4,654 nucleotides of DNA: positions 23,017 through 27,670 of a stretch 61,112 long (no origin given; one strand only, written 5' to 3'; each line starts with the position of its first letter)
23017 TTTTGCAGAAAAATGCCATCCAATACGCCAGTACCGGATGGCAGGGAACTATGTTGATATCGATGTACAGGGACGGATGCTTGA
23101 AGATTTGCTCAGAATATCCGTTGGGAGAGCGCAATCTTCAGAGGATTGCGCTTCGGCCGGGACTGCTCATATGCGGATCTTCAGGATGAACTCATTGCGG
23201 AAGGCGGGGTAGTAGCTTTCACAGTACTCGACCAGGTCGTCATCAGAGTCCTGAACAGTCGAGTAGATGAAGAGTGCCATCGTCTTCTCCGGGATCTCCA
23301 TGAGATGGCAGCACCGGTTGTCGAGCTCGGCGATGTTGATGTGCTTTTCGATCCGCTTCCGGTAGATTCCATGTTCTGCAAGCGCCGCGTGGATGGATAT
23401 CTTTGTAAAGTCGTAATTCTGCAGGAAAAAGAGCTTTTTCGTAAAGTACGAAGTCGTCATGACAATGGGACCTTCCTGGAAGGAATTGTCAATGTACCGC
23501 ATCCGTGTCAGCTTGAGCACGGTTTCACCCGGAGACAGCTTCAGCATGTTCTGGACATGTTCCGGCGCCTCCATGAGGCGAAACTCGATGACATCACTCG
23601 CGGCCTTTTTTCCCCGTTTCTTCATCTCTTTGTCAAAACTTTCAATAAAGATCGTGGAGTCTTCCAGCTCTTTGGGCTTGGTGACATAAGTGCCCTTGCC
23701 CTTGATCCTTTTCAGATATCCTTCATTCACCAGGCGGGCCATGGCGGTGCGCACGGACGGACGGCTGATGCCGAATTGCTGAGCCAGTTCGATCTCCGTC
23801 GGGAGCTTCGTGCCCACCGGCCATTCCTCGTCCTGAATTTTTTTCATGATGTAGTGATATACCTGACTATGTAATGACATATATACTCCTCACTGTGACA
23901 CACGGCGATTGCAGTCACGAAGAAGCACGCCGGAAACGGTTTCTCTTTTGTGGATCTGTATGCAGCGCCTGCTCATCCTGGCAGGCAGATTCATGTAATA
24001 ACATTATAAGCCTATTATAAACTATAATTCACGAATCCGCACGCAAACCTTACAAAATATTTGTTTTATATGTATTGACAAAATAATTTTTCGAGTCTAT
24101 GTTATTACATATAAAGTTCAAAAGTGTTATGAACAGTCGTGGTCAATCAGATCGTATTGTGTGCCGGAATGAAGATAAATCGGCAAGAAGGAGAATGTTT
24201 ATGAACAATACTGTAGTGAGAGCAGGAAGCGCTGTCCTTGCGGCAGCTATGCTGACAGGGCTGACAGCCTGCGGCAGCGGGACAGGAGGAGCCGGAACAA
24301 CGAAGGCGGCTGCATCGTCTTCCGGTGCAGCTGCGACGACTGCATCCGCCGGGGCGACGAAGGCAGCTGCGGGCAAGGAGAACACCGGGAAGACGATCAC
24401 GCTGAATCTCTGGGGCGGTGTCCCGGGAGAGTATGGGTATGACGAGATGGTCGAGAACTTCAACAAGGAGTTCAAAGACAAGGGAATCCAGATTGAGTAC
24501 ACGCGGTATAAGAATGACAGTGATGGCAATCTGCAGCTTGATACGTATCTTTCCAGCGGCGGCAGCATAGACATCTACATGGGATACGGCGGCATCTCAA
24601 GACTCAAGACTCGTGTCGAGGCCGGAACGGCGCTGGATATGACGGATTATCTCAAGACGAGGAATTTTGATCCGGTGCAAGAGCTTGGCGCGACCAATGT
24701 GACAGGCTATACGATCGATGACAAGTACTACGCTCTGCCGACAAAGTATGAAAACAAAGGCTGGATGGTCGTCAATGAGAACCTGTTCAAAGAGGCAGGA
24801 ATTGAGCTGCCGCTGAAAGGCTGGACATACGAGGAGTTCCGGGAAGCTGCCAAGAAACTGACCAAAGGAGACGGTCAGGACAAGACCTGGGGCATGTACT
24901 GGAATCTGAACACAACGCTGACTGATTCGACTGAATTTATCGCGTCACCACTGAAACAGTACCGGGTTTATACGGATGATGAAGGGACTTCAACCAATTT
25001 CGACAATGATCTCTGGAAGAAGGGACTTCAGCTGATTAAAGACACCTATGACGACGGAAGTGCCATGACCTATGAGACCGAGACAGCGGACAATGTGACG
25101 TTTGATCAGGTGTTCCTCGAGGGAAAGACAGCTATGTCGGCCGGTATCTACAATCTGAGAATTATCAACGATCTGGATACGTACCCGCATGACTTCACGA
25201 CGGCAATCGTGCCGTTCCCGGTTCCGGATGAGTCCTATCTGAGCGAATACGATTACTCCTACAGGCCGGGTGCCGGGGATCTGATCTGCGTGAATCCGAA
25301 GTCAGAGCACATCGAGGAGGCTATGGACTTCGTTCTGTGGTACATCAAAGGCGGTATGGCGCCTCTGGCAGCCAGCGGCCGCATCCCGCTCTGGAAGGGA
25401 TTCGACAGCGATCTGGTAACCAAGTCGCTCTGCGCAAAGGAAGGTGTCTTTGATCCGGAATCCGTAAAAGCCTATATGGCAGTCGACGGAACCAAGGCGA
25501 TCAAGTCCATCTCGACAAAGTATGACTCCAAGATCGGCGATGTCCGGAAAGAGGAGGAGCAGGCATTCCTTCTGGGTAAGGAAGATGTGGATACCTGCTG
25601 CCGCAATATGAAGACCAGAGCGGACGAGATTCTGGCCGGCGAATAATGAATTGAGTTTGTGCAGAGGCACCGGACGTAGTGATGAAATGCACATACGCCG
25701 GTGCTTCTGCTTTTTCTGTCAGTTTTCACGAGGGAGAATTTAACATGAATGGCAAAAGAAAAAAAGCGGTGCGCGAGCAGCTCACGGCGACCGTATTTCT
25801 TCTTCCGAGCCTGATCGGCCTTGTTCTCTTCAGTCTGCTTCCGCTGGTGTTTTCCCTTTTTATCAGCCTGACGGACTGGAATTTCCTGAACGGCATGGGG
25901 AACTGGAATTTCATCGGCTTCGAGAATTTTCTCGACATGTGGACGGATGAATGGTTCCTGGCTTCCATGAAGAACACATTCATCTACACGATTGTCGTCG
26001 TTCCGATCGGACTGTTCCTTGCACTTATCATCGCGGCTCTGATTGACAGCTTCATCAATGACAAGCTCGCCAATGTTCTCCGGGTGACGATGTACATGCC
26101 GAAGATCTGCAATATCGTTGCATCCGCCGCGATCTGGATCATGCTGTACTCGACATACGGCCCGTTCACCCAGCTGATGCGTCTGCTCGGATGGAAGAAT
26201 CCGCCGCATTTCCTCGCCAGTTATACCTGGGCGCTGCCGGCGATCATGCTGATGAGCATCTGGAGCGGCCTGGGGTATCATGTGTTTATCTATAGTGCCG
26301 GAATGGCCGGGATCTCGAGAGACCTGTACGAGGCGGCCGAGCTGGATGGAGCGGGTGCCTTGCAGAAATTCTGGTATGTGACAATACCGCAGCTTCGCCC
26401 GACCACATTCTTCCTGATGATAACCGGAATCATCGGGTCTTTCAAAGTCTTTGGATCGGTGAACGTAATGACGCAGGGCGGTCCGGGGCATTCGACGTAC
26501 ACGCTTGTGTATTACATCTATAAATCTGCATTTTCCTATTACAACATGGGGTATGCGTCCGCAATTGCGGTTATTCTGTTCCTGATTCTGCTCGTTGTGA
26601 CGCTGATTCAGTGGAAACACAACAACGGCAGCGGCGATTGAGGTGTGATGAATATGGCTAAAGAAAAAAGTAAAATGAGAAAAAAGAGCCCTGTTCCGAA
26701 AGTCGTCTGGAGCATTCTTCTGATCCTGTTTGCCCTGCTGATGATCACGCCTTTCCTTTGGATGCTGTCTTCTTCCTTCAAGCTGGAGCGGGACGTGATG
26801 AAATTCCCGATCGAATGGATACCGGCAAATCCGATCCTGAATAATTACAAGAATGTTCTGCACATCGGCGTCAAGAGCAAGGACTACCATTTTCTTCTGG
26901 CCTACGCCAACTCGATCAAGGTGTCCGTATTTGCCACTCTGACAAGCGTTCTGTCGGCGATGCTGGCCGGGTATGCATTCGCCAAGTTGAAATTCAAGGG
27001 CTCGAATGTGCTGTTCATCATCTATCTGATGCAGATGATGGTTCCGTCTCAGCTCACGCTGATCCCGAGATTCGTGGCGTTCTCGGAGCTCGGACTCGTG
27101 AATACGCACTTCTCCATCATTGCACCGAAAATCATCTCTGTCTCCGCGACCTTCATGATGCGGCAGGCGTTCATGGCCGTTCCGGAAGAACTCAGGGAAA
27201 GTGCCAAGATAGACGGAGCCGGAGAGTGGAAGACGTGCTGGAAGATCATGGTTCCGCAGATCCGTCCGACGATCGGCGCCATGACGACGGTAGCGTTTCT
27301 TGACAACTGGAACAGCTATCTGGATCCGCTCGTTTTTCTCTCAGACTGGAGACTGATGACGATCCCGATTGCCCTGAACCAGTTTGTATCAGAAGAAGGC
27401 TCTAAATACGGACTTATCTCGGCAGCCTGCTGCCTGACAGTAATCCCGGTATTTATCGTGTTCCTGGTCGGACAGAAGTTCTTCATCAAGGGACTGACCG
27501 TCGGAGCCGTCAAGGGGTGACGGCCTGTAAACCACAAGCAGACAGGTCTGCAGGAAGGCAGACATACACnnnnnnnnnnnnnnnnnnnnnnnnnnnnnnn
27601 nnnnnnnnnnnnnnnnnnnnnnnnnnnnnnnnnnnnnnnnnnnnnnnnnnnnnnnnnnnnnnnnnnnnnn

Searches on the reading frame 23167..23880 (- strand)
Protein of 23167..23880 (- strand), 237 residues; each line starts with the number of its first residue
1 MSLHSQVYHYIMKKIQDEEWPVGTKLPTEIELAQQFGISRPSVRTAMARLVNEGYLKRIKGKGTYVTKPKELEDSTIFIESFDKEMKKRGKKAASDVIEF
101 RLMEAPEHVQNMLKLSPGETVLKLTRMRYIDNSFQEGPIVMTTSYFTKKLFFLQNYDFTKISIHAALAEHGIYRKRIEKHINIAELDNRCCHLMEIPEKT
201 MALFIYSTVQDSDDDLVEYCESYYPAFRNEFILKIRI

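Call 13: search_protein_families(library=pfam, proteins=[window:23167-23880:-], max_evalue=0.001)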
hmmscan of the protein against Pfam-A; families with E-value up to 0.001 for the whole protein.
window:23167-23880:- (237 aa): 6 families
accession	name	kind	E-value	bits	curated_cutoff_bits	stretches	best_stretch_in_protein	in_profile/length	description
PF07702.18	UTRA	-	9e-25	87.6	23.8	1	89-226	2-137/141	UTRA domain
PF00392.27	GntR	-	2.5e-19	69.1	27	1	4-66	2-64/64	Bacterial regulatory proteins, gntR family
PF07848.18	PaaX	-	2.9e-06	27.8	24.8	1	30-61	27-58/70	PaaX-like protein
PF13545.12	HTH_Crp_2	-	2.2e-05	24.8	27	1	28-74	24-69/70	Crp-like helix-turn-helix domain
PF13412.12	HTH_24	-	0.00012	22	21.9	1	31-57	22-48/48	Winged helix-turn-helix DNA-binding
PF09339.16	HTH_IclR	-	0.00046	20.4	22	1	31-58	23-50/52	IclR helix-turn-helix domain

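Call 60: search_protein_families(library=ncbifam, proteins=[window:23167-23880:-], max_evalue=0.00001)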
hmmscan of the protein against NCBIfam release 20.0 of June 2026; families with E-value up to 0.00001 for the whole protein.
window:23167-23880:- (237 aa): 23 families
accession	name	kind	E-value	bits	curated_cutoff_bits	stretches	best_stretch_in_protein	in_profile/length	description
TIGR02404.1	trehalos_R_Bsub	equivalog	6.5e-31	107.8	211.95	1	5-224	3-220/233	trehalose operon repressor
TIGR02325.1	C_P_lyase_phnF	equivalog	1e-30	107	156.8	1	3-232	9-235/238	phosphonate metabolism transcriptional regulator PhnF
TIGR02018.2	his_ut_repres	equivalog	1.3e-29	103.2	220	1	4-231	1-222/226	histidine utilization transcriptional repressor HutC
NF041547.1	GntR_LSA1692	equivalog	5.5e-29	101.4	275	1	3-231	2-226/233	GntR family transcriptional regulator, LSA1692 subfamily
NF008491.0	PRK11402.1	subfamily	7.7e-24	84.5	269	1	3-165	12-169/243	GntR family transcriptional regulator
NF007292.0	PRK09764.1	equivalog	6.9e-21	74.5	281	1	4-152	7-150/240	GntR family transcriptional regulator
TIGR03337.1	phnR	equivalog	4.8e-18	65.7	296.75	1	7-218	6-213/231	phosphonate utilization transcriptional regulator PhnR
NF052282.1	PLP_TF_PdxR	equivalog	9.2e-17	61.2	320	1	3-104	2-101/448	MocR-like pyridoxine biosynthesis transcription factor PdxR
NF052441.1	TransRegRv0792c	equivalog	3.9e-16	59.1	400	1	5-221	19-232/260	Rv0792c family HTH-type transcriptional regulator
NF007486.0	PRK10079.1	equivalog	5.4e-16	59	363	1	18-223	27-229/241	phosphonate metabolism transcriptional regulator PhnF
NF011575.0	PRK14999.1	equivalog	3.2e-15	56.1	424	1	5-228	15-232/241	histidine utilization repressor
NF007741.0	PRK10421.1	equivalog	3.5e-14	52.8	311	1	3-87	8-92/262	transcriptional regulator LldR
NF007001.0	PRK09464.1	equivalog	8.6e-12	45.2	330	1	21-68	29-76/254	pyruvate dehydrogenase complex transcriptional repressor PdhR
TIGR02812.1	fadR_gamma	equivalog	4.1e-11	43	249.2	1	9-133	13-136/235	fatty acid metabolism transcriptional regulator FadR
NF052290.2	MocR_like_YczR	exception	5.8e-11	41.7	487.4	1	7-75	24-92/458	MocR-like transcription factor YczR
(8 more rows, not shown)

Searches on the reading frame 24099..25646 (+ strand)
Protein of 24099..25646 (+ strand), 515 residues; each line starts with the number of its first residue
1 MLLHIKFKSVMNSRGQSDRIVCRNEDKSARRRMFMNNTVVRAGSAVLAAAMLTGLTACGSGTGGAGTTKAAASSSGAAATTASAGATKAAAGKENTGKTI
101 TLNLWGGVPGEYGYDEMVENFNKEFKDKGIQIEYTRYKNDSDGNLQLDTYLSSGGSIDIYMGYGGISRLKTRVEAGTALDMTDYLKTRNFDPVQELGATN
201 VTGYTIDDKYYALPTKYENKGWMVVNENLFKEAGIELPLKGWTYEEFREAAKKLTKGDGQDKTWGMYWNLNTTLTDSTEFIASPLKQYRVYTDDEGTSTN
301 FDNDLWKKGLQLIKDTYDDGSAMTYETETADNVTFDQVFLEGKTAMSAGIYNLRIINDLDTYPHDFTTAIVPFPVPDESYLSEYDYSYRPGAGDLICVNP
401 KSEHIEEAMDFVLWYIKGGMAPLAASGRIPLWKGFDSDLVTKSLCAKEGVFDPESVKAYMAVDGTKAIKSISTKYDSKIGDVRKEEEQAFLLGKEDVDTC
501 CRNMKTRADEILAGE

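Call 9: search_protein_families(library=pfam, proteins=[window:24099-25646:+], max_evalue=0.001)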
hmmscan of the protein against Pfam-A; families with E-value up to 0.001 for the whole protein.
window:24099-25646:+ (515 aa): 1 family
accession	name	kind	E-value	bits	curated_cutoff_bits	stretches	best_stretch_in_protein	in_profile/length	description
PF13416.11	SBP_bac_8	-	2e-18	67.6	27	1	116-416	1-244/279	Bacterial extracellular solute-binding protein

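Call 59: search_solved_structures(query=window:24099-25646:+, max_evalue=0.001)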
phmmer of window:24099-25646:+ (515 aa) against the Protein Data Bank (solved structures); distinct sequences matched with E-value up to 0.001: 8.
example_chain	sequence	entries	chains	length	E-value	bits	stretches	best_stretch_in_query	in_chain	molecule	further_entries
4rk2_A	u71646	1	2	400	8.9e-14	54.2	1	142-447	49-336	Putative sugar ABC transporter, substrate-binding protein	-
5f7v_A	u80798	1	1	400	3.7e-12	48.9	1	110-267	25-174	Lmo0181 protein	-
8xba_A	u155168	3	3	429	4.6e-08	35.3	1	114-256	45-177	XylA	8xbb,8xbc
4qrz_A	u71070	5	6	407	6.6e-07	31.5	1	100-382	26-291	ABC-TYPE SUGAR TRANSPORTER | ABC transporter, substrate binding protein (Sugar)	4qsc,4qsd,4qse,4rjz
5z6b_A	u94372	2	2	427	3.9e-06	29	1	86-263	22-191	Putative ABC transporter substrate-binding protein YesO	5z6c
6rjy_A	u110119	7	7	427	4.5e-06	28.8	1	113-319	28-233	Arabino-oligosaccharids-binding protein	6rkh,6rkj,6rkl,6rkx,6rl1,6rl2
4r6k_A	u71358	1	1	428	1.1e-05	27.6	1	90-262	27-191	SOLUTE-BINDING PROTEIN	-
3vxb_A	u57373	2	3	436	7.3e-05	24.8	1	75-255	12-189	Putative sugar-binding lipoprotein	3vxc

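Call 60: search_protein_families(library=ncbifam, proteins=[window:24099-25646:+], max_evalue=0.00001)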
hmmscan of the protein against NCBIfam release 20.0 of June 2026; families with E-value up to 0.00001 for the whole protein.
window:24099-25646:+ (515 aa): 0 families

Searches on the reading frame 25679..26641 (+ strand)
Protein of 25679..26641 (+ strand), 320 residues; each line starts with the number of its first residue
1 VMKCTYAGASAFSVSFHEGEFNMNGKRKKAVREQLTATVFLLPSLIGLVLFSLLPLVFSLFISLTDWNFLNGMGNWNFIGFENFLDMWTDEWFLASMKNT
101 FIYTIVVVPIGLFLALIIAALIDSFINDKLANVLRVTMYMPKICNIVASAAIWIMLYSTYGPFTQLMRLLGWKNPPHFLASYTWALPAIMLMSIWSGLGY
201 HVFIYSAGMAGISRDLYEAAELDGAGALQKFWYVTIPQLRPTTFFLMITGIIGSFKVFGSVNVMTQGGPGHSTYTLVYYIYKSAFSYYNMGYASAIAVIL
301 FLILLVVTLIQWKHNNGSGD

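Call 9: search_protein_families(library=pfam, proteins=[window:25679-26641:+], max_evalue=0.001)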
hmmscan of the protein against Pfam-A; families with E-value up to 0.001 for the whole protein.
window:25679-26641:+ (320 aa): 1 family
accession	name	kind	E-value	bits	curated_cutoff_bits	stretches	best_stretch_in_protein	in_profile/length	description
PF00528.27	BPD_transp_1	-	2.8e-16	60.2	26.4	1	111-311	1-175/184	Binding-protein-dependent transport system inner membrane component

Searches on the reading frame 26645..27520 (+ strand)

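Call 9: search_protein_families(library=pfam, proteins=[window:26645-27520:+], max_evalue=0.001)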
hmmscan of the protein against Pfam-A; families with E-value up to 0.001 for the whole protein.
window:26645-27520:+ (291 aa): 1 family
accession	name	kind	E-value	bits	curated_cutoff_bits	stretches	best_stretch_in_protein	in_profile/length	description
PF00528.27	BPD_transp_1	-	4.3e-18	66.1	26.4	1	106-283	2-181/184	Binding-protein-dependent transport system inner membrane component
